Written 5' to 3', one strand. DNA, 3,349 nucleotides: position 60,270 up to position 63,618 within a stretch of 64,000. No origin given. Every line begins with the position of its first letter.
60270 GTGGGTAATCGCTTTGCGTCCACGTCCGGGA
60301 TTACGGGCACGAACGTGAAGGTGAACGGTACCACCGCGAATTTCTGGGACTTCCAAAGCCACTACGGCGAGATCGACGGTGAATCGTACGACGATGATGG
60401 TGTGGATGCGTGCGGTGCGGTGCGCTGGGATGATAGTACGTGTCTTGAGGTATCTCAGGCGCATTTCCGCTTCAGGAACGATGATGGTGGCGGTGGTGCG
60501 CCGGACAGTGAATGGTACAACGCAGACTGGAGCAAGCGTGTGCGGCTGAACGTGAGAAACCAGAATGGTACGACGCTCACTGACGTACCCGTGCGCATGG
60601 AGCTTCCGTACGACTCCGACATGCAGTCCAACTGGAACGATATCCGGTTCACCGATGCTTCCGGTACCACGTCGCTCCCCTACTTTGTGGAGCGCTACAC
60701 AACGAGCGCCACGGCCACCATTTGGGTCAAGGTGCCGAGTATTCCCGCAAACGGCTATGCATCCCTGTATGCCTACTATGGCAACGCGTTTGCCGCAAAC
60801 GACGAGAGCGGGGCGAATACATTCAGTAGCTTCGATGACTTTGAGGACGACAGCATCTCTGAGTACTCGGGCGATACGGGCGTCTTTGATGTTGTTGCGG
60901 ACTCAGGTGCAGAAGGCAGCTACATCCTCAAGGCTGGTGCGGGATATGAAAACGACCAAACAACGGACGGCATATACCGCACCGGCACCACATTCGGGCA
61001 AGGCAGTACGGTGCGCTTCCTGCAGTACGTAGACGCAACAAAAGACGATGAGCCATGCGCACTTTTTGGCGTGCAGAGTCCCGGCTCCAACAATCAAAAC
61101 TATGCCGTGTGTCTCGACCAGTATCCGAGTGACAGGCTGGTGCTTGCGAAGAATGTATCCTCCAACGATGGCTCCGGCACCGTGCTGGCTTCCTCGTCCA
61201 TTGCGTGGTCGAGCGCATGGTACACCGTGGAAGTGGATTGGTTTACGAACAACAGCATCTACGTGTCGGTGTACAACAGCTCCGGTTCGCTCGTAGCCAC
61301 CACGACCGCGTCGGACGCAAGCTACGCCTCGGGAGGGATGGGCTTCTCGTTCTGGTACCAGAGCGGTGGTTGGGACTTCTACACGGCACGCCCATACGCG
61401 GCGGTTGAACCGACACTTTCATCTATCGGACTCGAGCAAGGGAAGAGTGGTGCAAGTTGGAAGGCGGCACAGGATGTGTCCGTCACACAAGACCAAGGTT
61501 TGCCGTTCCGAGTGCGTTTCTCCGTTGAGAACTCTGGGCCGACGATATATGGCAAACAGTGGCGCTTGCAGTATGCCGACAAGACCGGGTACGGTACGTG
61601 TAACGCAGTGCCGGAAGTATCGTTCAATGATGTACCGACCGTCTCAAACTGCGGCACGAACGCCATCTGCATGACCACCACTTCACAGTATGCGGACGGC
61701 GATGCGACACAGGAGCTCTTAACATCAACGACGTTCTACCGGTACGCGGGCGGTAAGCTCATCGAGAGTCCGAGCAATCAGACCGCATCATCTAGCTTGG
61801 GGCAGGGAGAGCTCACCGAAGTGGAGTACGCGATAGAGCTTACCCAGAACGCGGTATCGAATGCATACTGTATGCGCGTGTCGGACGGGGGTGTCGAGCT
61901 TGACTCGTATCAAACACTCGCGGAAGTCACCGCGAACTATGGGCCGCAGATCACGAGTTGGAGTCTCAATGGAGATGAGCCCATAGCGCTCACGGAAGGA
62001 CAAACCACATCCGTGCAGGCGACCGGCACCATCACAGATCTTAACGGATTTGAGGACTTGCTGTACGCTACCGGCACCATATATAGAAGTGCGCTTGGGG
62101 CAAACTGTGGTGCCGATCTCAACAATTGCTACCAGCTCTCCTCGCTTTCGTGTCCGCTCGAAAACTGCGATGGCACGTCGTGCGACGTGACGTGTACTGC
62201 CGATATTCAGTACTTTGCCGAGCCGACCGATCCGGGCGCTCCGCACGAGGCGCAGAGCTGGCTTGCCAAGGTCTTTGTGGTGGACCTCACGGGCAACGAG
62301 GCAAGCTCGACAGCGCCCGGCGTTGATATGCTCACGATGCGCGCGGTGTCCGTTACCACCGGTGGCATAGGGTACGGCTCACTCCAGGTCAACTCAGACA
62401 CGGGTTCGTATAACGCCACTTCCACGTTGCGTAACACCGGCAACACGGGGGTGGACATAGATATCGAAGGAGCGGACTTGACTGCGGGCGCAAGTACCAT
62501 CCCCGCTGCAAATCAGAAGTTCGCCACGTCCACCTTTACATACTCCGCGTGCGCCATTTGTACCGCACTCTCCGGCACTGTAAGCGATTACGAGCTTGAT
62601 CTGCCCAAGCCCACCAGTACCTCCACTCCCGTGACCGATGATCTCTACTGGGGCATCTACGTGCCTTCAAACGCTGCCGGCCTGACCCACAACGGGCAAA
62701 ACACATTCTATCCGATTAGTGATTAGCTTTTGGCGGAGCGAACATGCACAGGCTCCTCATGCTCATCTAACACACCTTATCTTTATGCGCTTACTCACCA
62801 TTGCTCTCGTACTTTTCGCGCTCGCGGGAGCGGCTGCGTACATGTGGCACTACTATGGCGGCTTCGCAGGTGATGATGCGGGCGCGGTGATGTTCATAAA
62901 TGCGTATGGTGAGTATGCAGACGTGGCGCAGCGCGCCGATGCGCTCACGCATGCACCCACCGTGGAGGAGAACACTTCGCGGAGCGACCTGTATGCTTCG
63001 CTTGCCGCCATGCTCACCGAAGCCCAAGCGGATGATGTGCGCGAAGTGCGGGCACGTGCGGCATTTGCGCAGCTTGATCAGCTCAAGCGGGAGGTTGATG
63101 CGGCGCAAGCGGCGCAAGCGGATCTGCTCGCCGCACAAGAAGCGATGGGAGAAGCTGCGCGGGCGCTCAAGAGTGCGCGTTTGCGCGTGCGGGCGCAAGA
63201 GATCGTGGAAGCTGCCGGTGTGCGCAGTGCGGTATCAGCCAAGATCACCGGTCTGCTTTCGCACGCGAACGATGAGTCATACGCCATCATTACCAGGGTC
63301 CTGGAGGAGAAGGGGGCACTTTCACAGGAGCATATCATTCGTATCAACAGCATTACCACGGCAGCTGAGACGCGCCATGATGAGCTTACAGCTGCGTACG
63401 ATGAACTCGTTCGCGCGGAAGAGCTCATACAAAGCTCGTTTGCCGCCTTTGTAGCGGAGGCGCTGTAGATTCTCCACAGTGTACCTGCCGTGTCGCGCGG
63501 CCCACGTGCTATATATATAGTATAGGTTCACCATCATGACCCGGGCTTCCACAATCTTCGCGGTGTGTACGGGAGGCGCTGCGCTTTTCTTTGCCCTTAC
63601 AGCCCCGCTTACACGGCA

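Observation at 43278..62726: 19.4-kb giant gene with DUF2341-like domains at both ends, FN3 plus propeller-like module pairs and three ~700-aa beta-helix-like super-repeats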

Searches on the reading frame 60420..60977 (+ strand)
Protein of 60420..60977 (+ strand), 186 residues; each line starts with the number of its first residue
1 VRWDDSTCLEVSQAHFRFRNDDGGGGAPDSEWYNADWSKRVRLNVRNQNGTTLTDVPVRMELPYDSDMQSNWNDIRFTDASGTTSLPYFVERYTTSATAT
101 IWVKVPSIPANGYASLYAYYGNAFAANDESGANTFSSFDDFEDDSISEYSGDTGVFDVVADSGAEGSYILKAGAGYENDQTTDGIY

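Call 20: search_protein_families(library=pfam, proteins=[window:60420-60977:+], max_evalue=1)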
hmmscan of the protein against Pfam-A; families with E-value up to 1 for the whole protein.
window:60420-60977:+ (186 aa): 3 families
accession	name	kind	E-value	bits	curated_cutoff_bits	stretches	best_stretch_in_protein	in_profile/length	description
PF10102.14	DUF2341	-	1e-23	84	23.4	1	72-146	2-76/84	Domain of unknown function (DUF2341)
PF17789.7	MG4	-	0.023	15.4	24.7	1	41-113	18-85/95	Macroglobulin domain MG4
PF09154.16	Alpha-amy_C_pro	-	0.81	10.2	21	0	68-113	16-53/57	Alpha-amylase C-terminal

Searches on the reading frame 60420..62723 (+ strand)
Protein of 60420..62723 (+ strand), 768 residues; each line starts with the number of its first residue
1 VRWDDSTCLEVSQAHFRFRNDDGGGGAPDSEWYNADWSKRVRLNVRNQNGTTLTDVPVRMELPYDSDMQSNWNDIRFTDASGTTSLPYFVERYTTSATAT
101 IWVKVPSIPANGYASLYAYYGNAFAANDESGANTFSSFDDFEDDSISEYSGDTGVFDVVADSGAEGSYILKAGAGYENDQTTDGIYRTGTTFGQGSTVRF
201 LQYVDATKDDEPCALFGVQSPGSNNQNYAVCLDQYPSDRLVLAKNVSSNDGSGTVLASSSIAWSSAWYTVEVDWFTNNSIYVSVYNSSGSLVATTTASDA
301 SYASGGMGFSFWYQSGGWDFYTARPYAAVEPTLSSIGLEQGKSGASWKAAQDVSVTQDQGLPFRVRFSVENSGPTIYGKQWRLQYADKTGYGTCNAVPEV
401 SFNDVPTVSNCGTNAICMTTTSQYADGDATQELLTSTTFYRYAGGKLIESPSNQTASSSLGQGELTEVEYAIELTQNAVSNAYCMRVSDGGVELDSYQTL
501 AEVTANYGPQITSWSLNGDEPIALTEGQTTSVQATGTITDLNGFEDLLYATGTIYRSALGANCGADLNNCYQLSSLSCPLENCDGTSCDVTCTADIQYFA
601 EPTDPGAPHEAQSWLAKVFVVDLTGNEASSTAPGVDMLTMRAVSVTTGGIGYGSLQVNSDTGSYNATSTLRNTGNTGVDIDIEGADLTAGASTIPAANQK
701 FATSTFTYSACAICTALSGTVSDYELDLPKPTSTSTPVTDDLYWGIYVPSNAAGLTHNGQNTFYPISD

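Call 34: find_homologous_proteins(query=window:60420-62723:+, max_evalue=0.00001)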
Query window:60420-62723:+ (768 aa): 99 proteins with E <= 0.00001 among 8000 candidates.
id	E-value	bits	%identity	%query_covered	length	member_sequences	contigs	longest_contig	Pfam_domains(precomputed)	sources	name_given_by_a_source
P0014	0.0e+0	1194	68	100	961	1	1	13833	PF10102.15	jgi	jgi:hypothetical protein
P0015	3.6e-262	890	54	100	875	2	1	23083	PF10102.15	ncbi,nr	ncbi:MAG: DUF2341 domain-containing protein, partial [Candidatus Pacebacteria bacterium]|nr:DUF2341 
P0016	7.0e-254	863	52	100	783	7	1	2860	PF10102.15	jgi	jgi:hypothetical protein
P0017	2.9e-253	861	59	85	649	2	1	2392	-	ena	-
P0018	7.5e-249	846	52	100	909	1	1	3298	PF10102.15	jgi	jgi:hypothetical protein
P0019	2.8e-246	838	51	100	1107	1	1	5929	PF10102.15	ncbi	ncbi:MAG: DUF2341 domain-containing protein, partial [Minisyncoccia bacterium]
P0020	2.1e-244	832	50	100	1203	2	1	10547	PF10102.15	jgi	jgi:hypothetical protein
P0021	4.5e-242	824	49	100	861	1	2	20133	PF10102.15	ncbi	ncbi:MAG: DUF2341 domain-containing protein, partial [Minisyncoccia bacterium]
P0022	1.3e-237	809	51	99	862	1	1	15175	PF10102.15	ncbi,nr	ncbi:MAG: DUF2341 domain-containing protein, partial [Parcubacteria group bacterium]|nr:DUF2341 doma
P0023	4.2e-236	804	49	99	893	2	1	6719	PF10102.15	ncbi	ncbi:MAG: DUF2341 domain-containing protein, partial [Candidatus Paceibacterota bacterium]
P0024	2.7e-231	788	50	99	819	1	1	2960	PF10102.15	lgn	-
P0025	4.3e-230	784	49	100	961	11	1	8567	PF10102.15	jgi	jgi:hypothetical protein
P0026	3.3e-228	778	48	99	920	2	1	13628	PF10102.15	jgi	jgi:hypothetical protein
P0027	3.4e-226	771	50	100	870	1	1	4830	PF10102.15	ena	-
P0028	1.2e-224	766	48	100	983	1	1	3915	PF10102.15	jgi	jgi:hypothetical protein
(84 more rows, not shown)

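Call 49: search_solved_structures(query=A3, max_evalue=10)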
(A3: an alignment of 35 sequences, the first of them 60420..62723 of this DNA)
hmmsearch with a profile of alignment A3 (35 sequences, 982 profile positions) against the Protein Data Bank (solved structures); distinct sequences matched with E-value up to 10: 3.
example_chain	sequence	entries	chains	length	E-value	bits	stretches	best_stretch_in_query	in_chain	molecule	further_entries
4ops_A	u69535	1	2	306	0.81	10.8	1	714-760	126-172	Major capsid protein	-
4oov_A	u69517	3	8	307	0.81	10.8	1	714-760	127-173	Major capsid protein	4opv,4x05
6n81_A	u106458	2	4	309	0.82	10.7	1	714-760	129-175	Major capsid protein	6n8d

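Call 51: find_related_loci(query=A3, collection=genome_contigs, flank=10000)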
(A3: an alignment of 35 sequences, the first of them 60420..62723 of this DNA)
Query A3 (768 aa) in genome_contigs; peptide patterns used: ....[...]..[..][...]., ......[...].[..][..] (x = any residue, [..] = any of these).
123 stretches matched a pattern; 99 encode a relative of the query (tblastn E <= 1e-3); the best 80 are kept; 80 distinct loci.
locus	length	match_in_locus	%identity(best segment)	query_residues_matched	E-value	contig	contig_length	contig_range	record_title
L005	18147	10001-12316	72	1-768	0e+0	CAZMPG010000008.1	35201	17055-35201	MAG TPA_asm: uncultured Candidatus Saccharibacteria bacterium isolate SRP173033_co2_258 genome assembly, contig: NODE_38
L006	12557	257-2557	69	1-768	0e+0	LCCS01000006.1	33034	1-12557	MAG: Parcubacteria group bacterium GW2011_GWD2_42_14 UU98_C0006, whole genome shotgun sequence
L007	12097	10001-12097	67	1-703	0e+0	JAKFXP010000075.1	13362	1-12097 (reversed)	MAG: Parcubacteria group bacterium isolate ND3_Bin_29 ND3_0000992, whole genome shotgun sequence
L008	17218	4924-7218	59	1-768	0e+0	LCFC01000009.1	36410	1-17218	MAG: Parcubacteria group bacterium GW2011_GWA2_43_11 UV60_C0009, whole genome shotgun sequence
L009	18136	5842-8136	58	1-768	0e+0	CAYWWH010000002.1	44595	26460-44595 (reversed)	MAG TPA_asm: uncultured Candidatus Saccharibacteria bacterium isolate binchicken_co245_132 genome assembly, contig: NODE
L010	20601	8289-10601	56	1-768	0e+0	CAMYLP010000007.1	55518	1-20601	MAG: uncultured Patescibacteria group bacterium isolate ES_M_Patescibacteria_01 genome assembly, contig: scaffold_1007,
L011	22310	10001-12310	55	1-768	0e+0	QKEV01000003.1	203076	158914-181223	MAG: bacterium isolate SZUA-485 scaffold_282, whole genome shotgun sequence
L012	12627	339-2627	54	1-768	0e+0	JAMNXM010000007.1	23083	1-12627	MAG: Candidatus Paceibacterota bacterium isolate gw_gwSRR_metabat.10 gw_C408, whole genome shotgun sequence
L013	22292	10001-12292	52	1-768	0e+0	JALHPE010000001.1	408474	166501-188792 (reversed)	MAG: Candidatus Paceibacterota bacterium isolate bin.22 c_000000000104, whole genome shotgun sequence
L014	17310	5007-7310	49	1-768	0e+0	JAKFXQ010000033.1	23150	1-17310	MAG: Patescibacteria group bacterium isolate ND3_Bin_31 ND3_0000425, whole genome shotgun sequence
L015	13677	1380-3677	51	1-768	0e+0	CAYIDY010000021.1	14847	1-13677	MAG TPA_asm: uncultured Candidatus Saccharibacteria bacterium isolate ERP119705_co18_676 genome assembly, contig: NODE_4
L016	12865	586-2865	48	1-763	0e+0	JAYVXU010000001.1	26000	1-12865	MAG: Candidatus Adlerbacteria bacterium isolate GL85_DN_metabinner_15 GL85_DN_metabinner_15_0, whole genome shotgun sequ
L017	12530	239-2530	51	1-763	0e+0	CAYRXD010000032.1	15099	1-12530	MAG TPA_asm: uncultured Candidatus Saccharibacteria bacterium isolate binchicken_co125_168 genome assembly, contig: NODE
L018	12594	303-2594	49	1-767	0e+0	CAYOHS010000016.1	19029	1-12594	MAG TPA_asm: uncultured Candidatus Saccharibacteria bacterium isolate SRP278252_co2_71 genome assembly, contig: NODE_591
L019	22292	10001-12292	50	1-767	0e+0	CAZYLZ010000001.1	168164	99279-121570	MAG TPA_asm: uncultured Candidatus Saccharibacteria bacterium isolate SRP278252_co1_807 genome assembly, contig: NODE_70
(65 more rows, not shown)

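Call 86: search_protein_families(library=pfam, alignment_id=A3, max_evalue=0.01)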
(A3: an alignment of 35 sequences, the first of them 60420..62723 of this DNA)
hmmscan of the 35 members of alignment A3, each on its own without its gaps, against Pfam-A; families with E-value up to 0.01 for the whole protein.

A. member 1, window:60420-62723:+ (768 aa): 1 family
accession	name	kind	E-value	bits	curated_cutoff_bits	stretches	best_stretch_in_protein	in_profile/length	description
PF10102.14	DUF2341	-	1.9e-22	79.9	23.4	1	72-146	2-76/84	Domain of unknown function (DUF2341)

B. families by the number of members that match (of 35 scanned): 1 family
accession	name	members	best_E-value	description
PF10102.14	DUF2341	35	2.8e-25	Domain of unknown function (DUF2341)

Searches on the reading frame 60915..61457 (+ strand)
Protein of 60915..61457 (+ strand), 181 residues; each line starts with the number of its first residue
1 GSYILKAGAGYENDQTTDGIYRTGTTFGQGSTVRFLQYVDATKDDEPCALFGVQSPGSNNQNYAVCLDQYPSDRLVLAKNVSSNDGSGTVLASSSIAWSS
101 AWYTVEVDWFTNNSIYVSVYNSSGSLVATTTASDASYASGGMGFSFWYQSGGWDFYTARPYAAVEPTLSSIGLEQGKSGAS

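Call 20: search_protein_families(library=pfam, proteins=[window:60915-61457:+], max_evalue=1)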
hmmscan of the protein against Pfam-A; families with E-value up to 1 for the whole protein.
window:60915-61457:+ (181 aa): 1 family
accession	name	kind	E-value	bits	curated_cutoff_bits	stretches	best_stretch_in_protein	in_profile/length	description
PF22237.3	SO2946-like_C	-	0.0074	16.7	27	1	32-133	35-133/163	SO2946-like, C-terminal domain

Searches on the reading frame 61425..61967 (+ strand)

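Call 20: search_protein_families(library=pfam, proteins=[window:61425-61967:+], max_evalue=1)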
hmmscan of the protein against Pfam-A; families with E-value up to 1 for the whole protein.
window:61425-61967:+ (181 aa): 1 family
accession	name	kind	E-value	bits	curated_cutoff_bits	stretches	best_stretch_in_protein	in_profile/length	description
PF07705.17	CARDB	-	0.041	14.5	22.7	1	61-134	15-66/101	CARDB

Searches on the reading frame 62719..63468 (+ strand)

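Call 9: search_protein_families(library=pfam, proteins=[window:62719-63468:+], max_evalue=0.001)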
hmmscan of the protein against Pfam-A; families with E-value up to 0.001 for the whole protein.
window:62719-63468:+ (249 aa): 0 families

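Call 20: search_protein_families(library=pfam, proteins=[window:62719-63468:+], max_evalue=1)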
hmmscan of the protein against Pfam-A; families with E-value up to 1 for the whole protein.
window:62719-63468:+ (249 aa): 1 family
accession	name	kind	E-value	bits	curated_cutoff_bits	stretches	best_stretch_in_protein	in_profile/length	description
PF05003.17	DUF668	-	0.0041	18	24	1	65-119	10-61/89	Protein of unknown function (DUF668)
